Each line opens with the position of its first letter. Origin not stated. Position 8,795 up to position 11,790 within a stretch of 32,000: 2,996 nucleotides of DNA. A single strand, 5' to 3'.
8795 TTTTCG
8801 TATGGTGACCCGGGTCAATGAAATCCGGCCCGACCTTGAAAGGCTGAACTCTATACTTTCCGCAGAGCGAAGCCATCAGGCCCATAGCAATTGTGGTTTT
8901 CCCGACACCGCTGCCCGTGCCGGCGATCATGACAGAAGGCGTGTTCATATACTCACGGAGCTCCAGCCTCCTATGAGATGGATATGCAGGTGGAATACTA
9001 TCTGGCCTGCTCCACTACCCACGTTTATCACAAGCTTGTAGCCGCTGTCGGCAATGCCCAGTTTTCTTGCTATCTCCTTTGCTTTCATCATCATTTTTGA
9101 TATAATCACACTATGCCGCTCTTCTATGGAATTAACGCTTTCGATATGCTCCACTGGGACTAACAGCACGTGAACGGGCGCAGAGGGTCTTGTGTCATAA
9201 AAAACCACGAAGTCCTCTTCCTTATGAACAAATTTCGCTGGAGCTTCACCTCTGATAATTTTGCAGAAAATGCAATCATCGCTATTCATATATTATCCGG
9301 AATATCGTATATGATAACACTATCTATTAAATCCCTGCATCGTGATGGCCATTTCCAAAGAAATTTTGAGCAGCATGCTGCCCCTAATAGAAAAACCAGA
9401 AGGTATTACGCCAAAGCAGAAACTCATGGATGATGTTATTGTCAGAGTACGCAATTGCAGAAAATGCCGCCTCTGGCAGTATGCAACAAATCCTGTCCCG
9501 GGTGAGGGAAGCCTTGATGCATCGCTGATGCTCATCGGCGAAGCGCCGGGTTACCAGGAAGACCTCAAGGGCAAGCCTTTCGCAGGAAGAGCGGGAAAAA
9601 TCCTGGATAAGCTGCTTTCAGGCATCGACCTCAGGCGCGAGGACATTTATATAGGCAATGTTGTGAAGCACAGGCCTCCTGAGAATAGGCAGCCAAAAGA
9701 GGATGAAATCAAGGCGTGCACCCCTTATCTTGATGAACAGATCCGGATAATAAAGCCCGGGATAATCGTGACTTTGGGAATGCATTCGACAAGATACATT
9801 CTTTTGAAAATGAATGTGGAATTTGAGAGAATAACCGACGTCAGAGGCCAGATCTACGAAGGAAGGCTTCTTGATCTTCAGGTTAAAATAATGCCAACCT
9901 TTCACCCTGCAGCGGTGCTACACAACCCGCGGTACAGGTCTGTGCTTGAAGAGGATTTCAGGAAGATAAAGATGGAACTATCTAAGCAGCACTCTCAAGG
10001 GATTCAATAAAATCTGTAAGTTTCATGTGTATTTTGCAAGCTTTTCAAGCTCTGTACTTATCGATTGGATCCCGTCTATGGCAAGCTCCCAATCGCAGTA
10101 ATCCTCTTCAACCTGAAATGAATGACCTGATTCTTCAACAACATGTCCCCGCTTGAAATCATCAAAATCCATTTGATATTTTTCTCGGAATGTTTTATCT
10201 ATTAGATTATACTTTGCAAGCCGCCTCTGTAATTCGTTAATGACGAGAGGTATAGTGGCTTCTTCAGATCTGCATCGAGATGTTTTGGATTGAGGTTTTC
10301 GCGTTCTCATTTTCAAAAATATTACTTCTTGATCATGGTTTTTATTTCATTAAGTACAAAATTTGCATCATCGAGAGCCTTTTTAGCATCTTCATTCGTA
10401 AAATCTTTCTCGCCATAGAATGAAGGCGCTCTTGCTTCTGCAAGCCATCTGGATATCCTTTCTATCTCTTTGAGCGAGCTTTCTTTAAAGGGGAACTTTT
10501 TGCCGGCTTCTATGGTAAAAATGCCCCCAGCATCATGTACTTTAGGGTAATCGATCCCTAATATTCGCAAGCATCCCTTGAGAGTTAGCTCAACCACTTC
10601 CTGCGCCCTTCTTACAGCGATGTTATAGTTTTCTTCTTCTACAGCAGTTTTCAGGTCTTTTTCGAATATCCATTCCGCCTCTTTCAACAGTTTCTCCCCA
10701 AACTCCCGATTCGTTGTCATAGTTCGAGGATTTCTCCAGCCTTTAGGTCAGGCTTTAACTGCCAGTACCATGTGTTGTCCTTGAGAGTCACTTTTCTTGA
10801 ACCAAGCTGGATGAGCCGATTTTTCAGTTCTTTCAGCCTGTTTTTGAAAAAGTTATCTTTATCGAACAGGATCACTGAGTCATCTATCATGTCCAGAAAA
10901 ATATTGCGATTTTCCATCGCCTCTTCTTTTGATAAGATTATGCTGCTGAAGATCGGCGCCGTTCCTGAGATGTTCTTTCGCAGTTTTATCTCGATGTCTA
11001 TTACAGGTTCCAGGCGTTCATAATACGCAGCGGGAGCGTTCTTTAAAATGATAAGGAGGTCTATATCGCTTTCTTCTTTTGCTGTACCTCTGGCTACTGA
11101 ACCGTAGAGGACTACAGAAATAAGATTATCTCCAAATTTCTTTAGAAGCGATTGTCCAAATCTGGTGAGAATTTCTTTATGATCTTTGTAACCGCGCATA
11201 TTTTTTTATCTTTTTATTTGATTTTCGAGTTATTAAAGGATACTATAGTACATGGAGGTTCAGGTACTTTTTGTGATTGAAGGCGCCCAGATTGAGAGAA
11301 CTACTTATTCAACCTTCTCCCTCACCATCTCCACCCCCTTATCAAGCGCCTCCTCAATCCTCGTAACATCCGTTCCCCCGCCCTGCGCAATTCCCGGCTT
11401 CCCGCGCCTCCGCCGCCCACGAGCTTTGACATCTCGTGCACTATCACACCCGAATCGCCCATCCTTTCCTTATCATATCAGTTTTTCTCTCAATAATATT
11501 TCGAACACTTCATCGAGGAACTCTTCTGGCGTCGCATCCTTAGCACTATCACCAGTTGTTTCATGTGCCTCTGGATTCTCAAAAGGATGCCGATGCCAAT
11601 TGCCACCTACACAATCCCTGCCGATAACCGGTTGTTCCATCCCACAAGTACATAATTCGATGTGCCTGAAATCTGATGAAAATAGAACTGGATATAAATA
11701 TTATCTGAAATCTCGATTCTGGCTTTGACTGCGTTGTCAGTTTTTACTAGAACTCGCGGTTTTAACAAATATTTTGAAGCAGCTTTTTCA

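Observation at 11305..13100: Duplicated alaS 3' end flanking an AT-rich cassette: alaS looks like an integration hotspot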

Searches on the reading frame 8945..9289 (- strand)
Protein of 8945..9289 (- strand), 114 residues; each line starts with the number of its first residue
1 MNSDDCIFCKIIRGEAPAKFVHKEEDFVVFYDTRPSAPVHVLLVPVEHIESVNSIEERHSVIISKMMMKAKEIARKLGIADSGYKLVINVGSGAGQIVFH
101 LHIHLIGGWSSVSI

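Call 9: search_protein_families(library=pfam, proteins=[window:8945-9289:-], max_evalue=0.01)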
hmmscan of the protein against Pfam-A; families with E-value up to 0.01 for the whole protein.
window:8945-9289:- (114 aa): 3 families
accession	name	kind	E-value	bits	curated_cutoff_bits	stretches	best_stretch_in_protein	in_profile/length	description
PF11969.13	DcpS_C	-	4.7e-25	88.7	24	1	6-107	2-101/114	Scavenger mRNA decapping enzyme C-term binding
PF01230.28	HIT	-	3.5e-23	82.5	21.5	1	13-108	1-95/98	HIT domain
PF02611.20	CDH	-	4e-05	23.8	25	1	4-104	10-114/224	CDP-diacylglycerol pyrophosphatase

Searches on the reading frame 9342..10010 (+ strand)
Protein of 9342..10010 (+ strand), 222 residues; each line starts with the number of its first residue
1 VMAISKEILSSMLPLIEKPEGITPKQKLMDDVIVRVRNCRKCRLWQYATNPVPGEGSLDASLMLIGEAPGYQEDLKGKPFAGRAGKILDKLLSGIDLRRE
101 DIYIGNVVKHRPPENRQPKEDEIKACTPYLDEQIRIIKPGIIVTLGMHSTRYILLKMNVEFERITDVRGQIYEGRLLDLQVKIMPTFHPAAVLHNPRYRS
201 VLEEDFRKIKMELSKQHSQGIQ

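Call 9: search_protein_families(library=pfam, proteins=[window:9342-10010:+], max_evalue=0.01)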
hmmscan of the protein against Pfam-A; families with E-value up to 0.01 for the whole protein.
window:9342-10010:+ (222 aa): 1 family
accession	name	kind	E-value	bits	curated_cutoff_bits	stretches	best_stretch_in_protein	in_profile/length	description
PF03167.25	UDG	-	3.1e-33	115.2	24.3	1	53-198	1-127/141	Uracil DNA glycosylase superfamily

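Call 10: search_protein_families(library=ncbifam, proteins=[window:9342-10010:+], max_evalue=0.01)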
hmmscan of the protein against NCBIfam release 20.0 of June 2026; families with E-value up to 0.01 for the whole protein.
window:9342-10010:+ (222 aa): 3 families
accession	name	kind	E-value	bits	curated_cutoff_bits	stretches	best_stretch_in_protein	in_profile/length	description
NF040953.1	Arch_udg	equivalog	6.9e-79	263.6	250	1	29-210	1-183/184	type-4 uracil-DNA glycosylase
TIGR00758.1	UDG_fam4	subfamily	2e-66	222.9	125.3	1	39-213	1-171/173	uracil-DNA glycosylase, family 4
TIGR03914.1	UDG_fam_dom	hypoth_equivalog_domain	8.5e-38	130.2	189.95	1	25-199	41-215/231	UdgX family uracil-DNA binding protein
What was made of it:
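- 9342..10010 (+): udg (family-4 uracil-DNA glycosylase), convergent with the island. Its 3' end is chimeric and marks the outer edge of the island. NCBIfam Arch_udg, 264 bits (call 10).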

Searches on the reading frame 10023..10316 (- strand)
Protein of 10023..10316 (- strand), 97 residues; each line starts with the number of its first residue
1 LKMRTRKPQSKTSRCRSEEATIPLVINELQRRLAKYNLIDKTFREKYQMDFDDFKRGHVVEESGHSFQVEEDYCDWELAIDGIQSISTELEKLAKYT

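Call 9: search_protein_families(library=pfam, proteins=[window:10023-10316:-], max_evalue=0.01)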
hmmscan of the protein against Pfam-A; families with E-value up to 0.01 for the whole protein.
window:10023-10316:- (97 aa): 0 families

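Call 10: search_protein_families(library=ncbifam, proteins=[window:10023-10316:-], max_evalue=0.01)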
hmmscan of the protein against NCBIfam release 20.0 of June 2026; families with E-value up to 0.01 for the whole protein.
window:10023-10316:- (97 aa): 0 families

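Call 86: search_protein_families(library=pfam, proteins=[window:10023-10316:-], max_evalue=5)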
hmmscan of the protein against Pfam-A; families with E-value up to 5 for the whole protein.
window:10023-10316:- (97 aa): 2 families
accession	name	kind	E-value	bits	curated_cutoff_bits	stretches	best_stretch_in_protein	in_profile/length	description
PF25696.1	Phage_Gp168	-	0.13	12.9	27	1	43-64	4-25/59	Bacteriophage beta-clamp binding protein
PF08795.16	DUF1796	-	0.13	12.5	23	1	5-56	62-113/166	Putative papain-like cysteine peptidase (DUF1796)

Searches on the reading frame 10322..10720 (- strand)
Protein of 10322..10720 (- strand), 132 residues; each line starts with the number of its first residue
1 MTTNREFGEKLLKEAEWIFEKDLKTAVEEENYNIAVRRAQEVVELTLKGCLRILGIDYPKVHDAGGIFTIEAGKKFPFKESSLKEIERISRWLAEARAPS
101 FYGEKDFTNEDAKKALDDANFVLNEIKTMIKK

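Call 9: search_protein_families(library=pfam, proteins=[window:10322-10720:-], max_evalue=0.01)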
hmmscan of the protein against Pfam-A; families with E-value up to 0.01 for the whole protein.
window:10322-10720:- (132 aa): 1 family
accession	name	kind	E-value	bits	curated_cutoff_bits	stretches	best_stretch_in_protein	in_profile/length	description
PF05168.19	HEPN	-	7.3e-20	71.7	22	1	9-127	2-115/117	HEPN domain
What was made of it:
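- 10322..10720 (-): Cargo of unit 2: a HEPN-domain protein (132 aa). With MNT it forms a HEPN-MNT pair. Pfam HEPN, E 7e-20 (call 9).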

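Call 10: search_protein_families(library=ncbifam, proteins=[window:10322-10720:-], max_evalue=0.01)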
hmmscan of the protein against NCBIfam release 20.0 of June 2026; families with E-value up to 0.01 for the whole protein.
window:10322-10720:- (132 aa): 0 families

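Call 18: search_protein_families(library=padloc, proteins=[window:10322-10720:-], max_evalue=0.1)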
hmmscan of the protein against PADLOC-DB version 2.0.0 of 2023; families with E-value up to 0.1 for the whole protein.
window:10322-10720:- (132 aa): 0 families

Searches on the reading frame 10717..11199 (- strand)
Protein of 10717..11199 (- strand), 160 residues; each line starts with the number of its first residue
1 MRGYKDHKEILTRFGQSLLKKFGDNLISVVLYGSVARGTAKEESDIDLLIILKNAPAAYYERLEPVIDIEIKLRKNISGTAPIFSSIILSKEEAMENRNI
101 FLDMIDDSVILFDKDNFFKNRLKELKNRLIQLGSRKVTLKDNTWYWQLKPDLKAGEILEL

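Call 9: search_protein_families(library=pfam, proteins=[window:10717-11199:-], max_evalue=0.01)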
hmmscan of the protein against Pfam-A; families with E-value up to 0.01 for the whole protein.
window:10717-11199:- (160 aa): 3 families
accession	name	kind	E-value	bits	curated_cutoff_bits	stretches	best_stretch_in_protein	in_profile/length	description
PF01909.29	NTP_transf_2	-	2e-11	44.6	21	1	18-73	8-64/93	Nucleotidyltransferase domain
PF18765.7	Polbeta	-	4.4e-10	40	26.9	1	19-76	7-58/93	Polymerase beta, Nucleotidyltransferase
PF22600.2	MTPAP-like_central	-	0.00044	20.8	27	1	7-61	22-72/139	Poly(A) RNA polymerase, mitochondrial-like, central palm domain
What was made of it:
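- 10717..11199 (-): Cargo of unit 2: an MNT-type nucleotidyltransferase (160 aa). Pfam NTP_transf_2, E 2e-11 (call 9).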

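Call 10: search_protein_families(library=ncbifam, proteins=[window:10717-11199:-], max_evalue=0.01)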
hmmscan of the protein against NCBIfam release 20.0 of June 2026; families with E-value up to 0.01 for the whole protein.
window:10717-11199:- (160 aa): 15 families
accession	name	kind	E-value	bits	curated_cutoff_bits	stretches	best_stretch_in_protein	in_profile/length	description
NF047752.1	MntA_antitoxin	equivalog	5.8e-08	32.6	60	1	25-73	6-53/106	type VII toxin-antitoxin system MntA family adenylyltransferase antitoxin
NF051895.1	anti_phage_HalB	equivalog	1.6e-07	31.2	190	1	29-56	2-29/211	anti-phage Hailong system nucleotidyltransferase HalB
NF012212.1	ANT_9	subfamily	3.2e-06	26.6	340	1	18-58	13-53/249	aminoglycoside nucleotidyltransferase ANT(9)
NF033061.1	ANT_4p_I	equivalog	1.3e-05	24.9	350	1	8-57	12-61/253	ANT(4')-I family aminoglycoside nucleotidyltransferase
NF045972.1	ANT_3pp_I_Serra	equivalog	0.00013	21.8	500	1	15-54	16-55/261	ANT(3'')-I family aminoglycoside adenylyltransferase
NF010309.0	PRK13746.1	subfamily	0.00016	21.1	193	1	18-56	20-58/263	aminoglycoside adenylyltransferase family protein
NF033220.1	ANT_3pp_II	equivalog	0.0002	20.8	400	1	13-57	9-53/258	ANT(3'')-II family aminoglycoside nucleotidyltransferase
NF000079.1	ANT_4p_Ib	exception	0.0006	19.5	500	1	15-58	22-65/256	aminoglycoside O-nucleotidyltransferase ANT(4')-Ib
NF053581.1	ANT_3pp_Ic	exception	0.00077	19.1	545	1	20-54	22-56/265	aminoglycoside nucleotidyltransferase ANT(3'')-Ic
NF000181.1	ANT_4p_Ia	exception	0.002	17.6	500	1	9-59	14-64/253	aminoglycoside O-nucleotidyltransferase ANT(4')-Ia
NF012135.0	ANT_3pp_9_crypt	exception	0.0022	17.6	560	1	20-53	22-55/262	cryptic aminoglycoside nucleotidyltransferase ANT(3'')/ANT(9)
NF000235.3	linco_LnuB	exception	0.0043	16.7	525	1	24-96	19-94/267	lincosamide nucleotidyltransferase Lnu(B)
NF045909.1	ANT_9_Ic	equivalog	0.0057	16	505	1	20-58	21-59/259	aminoglycoside nucleotidyltransferase ANT(9)-Ic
NF012157.0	ANT_3pp_I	equivalog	0.0065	15.8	375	1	20-53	16-49/256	AadA family aminoglycoside 3''-O-nucleotidyltransferase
NF051468.1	ANT_AadA37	exception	0.0087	15.1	550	0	20-56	25-60/265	ANT(3'')-I family aminoglycoside nucleotidyltransferase AadA37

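Call 18: search_protein_families(library=padloc, proteins=[window:10717-11199:-], max_evalue=0.1)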
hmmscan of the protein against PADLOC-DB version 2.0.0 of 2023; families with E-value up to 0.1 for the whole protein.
window:10717-11199:- (160 aa): 16 families
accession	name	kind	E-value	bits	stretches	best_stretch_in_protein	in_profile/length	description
PDLC04903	PDC-S09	-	4e-19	66.9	1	5-106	5-102/108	-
PDLC04368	PDC-M05A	-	6.7e-09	33.9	1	17-79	98-158/201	-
PDLC04906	PDC-S09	-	1.1e-08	33.3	1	8-76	8-74/98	-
PDLC04904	PDC-S09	-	2.9e-08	31.9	1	28-63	27-61/104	-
PDLC04907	PDC-S09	-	7.6e-08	30.5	1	8-61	11-62/114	-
PDLC04902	PDC-S09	-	2.2e-07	29.1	1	28-55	23-50/97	-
PDLC04369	PDC-M05A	-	3.8e-05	21.4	1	29-91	106-164/201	-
PDLC04372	PDC-M05A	-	3.9e-05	22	1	19-103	69-147/167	-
PDLC04905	PDC-S09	-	0.00018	19.8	1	28-63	23-66/101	-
PDLC00803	Cyclase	-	0.00026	18.8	1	7-56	25-75/253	oligonucleotide-cyclase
PDLC00769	Cyclase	-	0.00043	17.8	1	14-64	31-89/261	oligonucleotide-cyclase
PDLC04778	PDC-M70A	-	0.00066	17.1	1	17-88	38-110/355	-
PDLC00802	Cyclase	-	0.0053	14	1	30-72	57-99/332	oligonucleotide-cyclase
PDLC00786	Cyclase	-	0.0067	13.9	1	30-62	50-83/293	oligonucleotide-cyclase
PDLC00771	Cyclase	-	0.0089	13.4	1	31-63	47-76/271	oligonucleotide-cyclase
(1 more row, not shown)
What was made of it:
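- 10717..11199 (-): PADLOC PDC-S09, E 4e-19 (call 18).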

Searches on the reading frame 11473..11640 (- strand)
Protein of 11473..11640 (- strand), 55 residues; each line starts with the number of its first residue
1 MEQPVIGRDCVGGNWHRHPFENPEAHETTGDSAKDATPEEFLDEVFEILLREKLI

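Call 9: search_protein_families(library=pfam, proteins=[window:11473-11640:-], max_evalue=0.01)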
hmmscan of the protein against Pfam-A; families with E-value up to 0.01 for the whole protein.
window:11473-11640:- (55 aa): 0 families

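Call 10: search_protein_families(library=ncbifam, proteins=[window:11473-11640:-], max_evalue=0.01)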
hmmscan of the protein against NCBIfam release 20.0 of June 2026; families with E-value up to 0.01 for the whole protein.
window:11473-11640:- (55 aa): 0 families
